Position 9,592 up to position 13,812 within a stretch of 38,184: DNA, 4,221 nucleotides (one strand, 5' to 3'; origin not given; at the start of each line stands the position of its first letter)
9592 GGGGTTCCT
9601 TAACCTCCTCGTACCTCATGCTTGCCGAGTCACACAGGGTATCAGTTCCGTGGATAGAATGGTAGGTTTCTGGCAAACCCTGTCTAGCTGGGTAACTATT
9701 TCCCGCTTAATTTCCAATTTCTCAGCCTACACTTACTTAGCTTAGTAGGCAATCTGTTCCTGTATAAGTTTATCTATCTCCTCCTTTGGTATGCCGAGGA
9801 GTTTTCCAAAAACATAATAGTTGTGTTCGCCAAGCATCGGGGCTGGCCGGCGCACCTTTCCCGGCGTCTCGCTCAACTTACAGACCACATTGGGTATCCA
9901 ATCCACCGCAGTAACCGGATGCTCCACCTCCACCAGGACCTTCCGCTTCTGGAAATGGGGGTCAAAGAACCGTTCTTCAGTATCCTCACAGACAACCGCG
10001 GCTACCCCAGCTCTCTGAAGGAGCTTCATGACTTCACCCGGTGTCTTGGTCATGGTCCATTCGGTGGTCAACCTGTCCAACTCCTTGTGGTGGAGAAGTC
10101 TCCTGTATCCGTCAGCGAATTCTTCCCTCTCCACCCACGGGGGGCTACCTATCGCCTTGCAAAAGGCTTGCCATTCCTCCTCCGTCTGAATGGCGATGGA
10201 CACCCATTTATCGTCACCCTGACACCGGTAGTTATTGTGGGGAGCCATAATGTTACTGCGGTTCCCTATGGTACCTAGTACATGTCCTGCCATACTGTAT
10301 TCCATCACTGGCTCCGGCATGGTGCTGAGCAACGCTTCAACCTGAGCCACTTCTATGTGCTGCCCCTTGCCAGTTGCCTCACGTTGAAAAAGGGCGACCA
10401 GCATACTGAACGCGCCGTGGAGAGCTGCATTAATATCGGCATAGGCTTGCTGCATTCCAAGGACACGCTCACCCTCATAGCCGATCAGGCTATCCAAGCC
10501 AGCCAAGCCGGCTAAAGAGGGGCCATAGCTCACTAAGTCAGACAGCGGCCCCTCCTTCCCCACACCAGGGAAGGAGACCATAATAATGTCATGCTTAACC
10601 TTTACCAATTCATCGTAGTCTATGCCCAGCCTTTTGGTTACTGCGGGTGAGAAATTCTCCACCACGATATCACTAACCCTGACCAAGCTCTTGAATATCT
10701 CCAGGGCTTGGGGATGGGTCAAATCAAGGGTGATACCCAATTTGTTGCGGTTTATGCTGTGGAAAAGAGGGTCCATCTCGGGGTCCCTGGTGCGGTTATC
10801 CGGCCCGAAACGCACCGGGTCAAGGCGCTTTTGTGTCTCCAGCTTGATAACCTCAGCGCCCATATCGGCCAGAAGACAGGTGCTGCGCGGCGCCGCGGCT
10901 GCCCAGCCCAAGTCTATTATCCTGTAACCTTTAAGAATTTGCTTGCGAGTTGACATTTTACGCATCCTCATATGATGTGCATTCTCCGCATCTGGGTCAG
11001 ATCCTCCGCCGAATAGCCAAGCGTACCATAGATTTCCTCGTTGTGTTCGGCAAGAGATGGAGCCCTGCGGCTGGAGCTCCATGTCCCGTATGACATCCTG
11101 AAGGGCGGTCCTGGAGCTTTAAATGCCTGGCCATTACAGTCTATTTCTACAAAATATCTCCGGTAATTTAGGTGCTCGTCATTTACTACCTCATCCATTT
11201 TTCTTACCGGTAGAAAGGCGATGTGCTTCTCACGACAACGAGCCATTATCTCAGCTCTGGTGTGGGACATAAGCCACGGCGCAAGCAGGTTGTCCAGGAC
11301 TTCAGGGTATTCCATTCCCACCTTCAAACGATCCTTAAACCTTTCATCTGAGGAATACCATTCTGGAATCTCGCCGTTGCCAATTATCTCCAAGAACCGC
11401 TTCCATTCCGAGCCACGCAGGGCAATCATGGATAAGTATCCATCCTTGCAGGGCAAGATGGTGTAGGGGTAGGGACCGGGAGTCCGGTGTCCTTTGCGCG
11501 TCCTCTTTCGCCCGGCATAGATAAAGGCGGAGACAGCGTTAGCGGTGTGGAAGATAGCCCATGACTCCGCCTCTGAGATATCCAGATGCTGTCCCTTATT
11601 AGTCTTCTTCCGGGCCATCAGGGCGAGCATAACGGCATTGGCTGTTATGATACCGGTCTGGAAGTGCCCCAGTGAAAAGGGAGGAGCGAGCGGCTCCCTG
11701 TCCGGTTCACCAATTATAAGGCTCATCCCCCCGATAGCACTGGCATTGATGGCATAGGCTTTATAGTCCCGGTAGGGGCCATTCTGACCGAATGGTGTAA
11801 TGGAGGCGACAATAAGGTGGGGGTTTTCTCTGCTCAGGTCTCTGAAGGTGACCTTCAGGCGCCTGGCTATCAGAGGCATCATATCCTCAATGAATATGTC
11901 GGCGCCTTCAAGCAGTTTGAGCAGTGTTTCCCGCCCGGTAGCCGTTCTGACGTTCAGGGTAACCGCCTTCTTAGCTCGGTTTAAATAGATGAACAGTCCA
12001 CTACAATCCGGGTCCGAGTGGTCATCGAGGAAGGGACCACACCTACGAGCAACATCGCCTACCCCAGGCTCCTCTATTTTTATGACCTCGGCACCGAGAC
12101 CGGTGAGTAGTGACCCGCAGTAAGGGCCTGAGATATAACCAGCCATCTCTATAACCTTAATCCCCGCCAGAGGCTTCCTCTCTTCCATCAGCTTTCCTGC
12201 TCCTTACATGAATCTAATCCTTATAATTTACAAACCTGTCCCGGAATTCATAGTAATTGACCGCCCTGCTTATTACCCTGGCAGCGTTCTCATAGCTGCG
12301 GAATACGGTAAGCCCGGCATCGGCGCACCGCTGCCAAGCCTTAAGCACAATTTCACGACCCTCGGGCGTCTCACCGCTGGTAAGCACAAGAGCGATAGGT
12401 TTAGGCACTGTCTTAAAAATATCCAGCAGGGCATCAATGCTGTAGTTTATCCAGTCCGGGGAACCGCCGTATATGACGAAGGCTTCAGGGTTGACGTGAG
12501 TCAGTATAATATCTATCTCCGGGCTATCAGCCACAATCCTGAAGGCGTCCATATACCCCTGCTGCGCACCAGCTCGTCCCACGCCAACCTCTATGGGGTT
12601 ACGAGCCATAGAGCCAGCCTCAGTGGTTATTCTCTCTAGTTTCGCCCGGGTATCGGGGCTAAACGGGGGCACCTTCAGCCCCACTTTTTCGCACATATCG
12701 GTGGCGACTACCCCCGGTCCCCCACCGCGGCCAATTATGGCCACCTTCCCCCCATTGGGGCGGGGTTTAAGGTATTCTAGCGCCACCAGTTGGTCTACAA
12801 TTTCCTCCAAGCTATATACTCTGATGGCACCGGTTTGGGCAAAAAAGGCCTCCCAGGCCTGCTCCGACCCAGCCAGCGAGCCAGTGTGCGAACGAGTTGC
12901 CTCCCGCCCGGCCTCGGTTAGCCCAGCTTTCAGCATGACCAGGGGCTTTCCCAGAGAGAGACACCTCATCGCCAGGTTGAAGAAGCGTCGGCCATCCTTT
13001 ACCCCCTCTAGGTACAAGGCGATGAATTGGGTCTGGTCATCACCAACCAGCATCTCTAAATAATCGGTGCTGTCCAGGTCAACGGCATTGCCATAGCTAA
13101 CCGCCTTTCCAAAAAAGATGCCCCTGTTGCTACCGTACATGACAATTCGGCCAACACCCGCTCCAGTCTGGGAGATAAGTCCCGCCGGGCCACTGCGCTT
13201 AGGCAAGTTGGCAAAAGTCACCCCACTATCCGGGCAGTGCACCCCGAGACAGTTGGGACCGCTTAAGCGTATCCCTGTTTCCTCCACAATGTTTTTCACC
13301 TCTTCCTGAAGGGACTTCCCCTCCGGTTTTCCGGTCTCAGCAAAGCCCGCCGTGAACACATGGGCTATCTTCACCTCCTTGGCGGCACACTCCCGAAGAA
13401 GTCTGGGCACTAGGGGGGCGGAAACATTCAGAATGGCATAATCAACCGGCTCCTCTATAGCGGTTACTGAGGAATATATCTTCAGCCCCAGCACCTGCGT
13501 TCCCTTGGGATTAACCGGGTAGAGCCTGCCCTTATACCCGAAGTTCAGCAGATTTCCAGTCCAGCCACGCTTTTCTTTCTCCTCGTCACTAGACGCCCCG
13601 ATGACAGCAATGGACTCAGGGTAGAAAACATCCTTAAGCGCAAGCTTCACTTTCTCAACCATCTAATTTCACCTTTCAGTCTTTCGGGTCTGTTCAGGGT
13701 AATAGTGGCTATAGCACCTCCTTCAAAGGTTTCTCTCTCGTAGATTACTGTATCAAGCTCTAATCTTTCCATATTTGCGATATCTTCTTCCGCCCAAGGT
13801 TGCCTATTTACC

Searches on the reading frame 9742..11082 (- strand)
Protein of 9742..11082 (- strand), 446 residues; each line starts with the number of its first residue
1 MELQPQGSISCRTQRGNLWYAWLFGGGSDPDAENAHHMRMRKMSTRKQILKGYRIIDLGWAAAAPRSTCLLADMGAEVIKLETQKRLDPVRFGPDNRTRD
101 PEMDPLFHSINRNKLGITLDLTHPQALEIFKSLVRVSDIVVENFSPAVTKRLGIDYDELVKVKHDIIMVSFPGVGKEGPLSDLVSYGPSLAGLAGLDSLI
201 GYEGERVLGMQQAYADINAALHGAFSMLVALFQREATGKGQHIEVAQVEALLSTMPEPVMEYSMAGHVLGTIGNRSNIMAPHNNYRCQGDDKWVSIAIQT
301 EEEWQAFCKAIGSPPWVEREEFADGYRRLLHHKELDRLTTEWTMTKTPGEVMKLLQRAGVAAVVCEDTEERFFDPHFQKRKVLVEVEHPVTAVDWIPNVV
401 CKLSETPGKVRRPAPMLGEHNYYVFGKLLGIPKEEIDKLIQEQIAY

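Call 5: search_protein_families(library=pfam, proteins=[window:9742-11082:-], max_evalue=0.01)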
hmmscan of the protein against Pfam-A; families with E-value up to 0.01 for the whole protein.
window:9742-11082:- (446 aa): 1 family
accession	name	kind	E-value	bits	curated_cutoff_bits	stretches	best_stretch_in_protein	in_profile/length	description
PF02515.22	CoA_transf_3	-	1.3e-101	340.9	23.3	1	50-421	1-366/366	CoA-transferase family III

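Call 6: search_protein_families(library=ncbifam, proteins=[window:9742-11082:-], max_evalue=0.01)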
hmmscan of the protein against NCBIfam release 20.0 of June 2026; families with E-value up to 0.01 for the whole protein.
window:9742-11082:- (446 aa): 7 families
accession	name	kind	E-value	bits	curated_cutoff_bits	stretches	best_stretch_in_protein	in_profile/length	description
NF003809.0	PRK05398.1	subfamily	2.6e-54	184.4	442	1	48-443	3-414/416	formyl-CoA transferase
NF052585.1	SucGlutTfsCaiB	equivalog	6.4e-53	179.8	750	1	44-428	2-388/394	succinate--glutarate CoA-transferase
NF041294.1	Scnl_mescCoAtase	equivalog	3e-51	174.7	700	1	50-422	4-377/381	succinyl-CoA:mesaconate CoA-transferase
TIGR03253.1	oxalate_frc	equivalog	1.7e-50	171.9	504.2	2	49-253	3-205/416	formyl-CoA transferase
NF008511.0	PRK11430.1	equivalog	2.1e-39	135.8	522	1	47-386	7-341/381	CoA:oxalate CoA-transferase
NF002914.1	PRK03525.1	equivalog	3.6e-29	101.9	413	1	50-443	10-395/400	L-carnitine CoA-transferase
TIGR04253.1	mesacon_CoA_iso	equivalog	7.3e-17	61.4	725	1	49-444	2-399/403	2-methylfumaryl-CoA isomerase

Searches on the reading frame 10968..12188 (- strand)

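Call 5: search_protein_families(library=pfam, proteins=[window:10968-12188:-], max_evalue=0.01)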
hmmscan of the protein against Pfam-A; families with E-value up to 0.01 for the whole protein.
window:10968-12188:- (406 aa): 1 family
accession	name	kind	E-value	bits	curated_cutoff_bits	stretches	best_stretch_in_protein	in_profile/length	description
PF02515.22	CoA_transf_3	-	8.8e-93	311.8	23.3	1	7-383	1-366/366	CoA-transferase family III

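Call 6: search_protein_families(library=ncbifam, proteins=[window:10968-12188:-], max_evalue=0.01)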
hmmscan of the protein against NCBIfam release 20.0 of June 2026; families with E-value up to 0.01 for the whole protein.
window:10968-12188:- (406 aa): 7 families
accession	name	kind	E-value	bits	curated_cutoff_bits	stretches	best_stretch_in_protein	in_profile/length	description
NF003809.0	PRK05398.1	subfamily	1.7e-60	204.8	442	2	4-205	2-199/416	formyl-CoA transferase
NF052585.1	SucGlutTfsCaiB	equivalog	7.4e-58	196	750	1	3-390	4-388/394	succinate--glutarate CoA-transferase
TIGR03253.1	oxalate_frc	equivalog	8.2e-57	192.8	504.2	2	5-205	2-198/416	formyl-CoA transferase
NF041294.1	Scnl_mescCoAtase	equivalog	2.3e-56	191.6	700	1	7-387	4-380/381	succinyl-CoA:mesaconate CoA-transferase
NF008511.0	PRK11430.1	equivalog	2.2e-41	142.2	522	1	3-384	6-373/381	CoA:oxalate CoA-transferase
NF002914.1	PRK03525.1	equivalog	1.6e-37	129.4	413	1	6-401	9-392/400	L-carnitine CoA-transferase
TIGR04253.1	mesacon_CoA_iso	equivalog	6.8e-13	48.4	725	1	7-399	3-393/403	2-methylfumaryl-CoA isomerase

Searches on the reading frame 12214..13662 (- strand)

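Call 5: search_protein_families(library=pfam, proteins=[window:12214-13662:-], max_evalue=0.01)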
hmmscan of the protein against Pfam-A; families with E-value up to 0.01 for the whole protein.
window:12214-13662:- (482 aa): 3 families
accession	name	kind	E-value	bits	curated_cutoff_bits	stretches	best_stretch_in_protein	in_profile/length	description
PF13607.11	Succ_CoA_lig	-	1.1e-41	142.3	27.4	1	158-292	2-135/138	Succinyl-CoA ligase like flavodoxin domain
PF13380.12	CoA_binding_2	-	8.5e-19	68.6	22.8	1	17-143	2-115/116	CoA binding domain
PF02629.25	CoA_binding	-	7.7e-12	46.3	22.3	1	15-106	3-97/97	CoA binding domain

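Call 6: search_protein_families(library=ncbifam, proteins=[window:12214-13662:-], max_evalue=0.01)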
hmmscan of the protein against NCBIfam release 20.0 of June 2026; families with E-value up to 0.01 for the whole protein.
window:12214-13662:- (482 aa): 6 families
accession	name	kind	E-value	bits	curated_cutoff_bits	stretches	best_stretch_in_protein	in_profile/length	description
TIGR02717.1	AcCoA-syn-alpha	equivalog_domain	2.6e-109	365.9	567.15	1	9-470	1-446/447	acetate--CoA ligase alpha subunit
NF045494.1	AcCoALig_Archglob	equivalog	1.1e-87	295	1200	1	9-469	218-661/665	acetate--CoA ligase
NF045493.1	HydDutCoALig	equivalog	1.3e-77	262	1300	1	12-394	6-386/698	4-hydroxybutyrate--CoA ligase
NF045492.1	HydPropCoALig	equivalog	1.6e-68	231.7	1300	1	9-389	248-628/700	3-hydroxypropionate--CoA ligase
NF004230.0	PRK05678.1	equivalog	9.1e-08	31.6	336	1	53-263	44-251/291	succinate--CoA ligase subunit alpha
TIGR01019.1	sucCoAalpha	subfamily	1e-07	31.7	353.2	1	53-264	42-250/286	succinate--CoA ligase subunit alpha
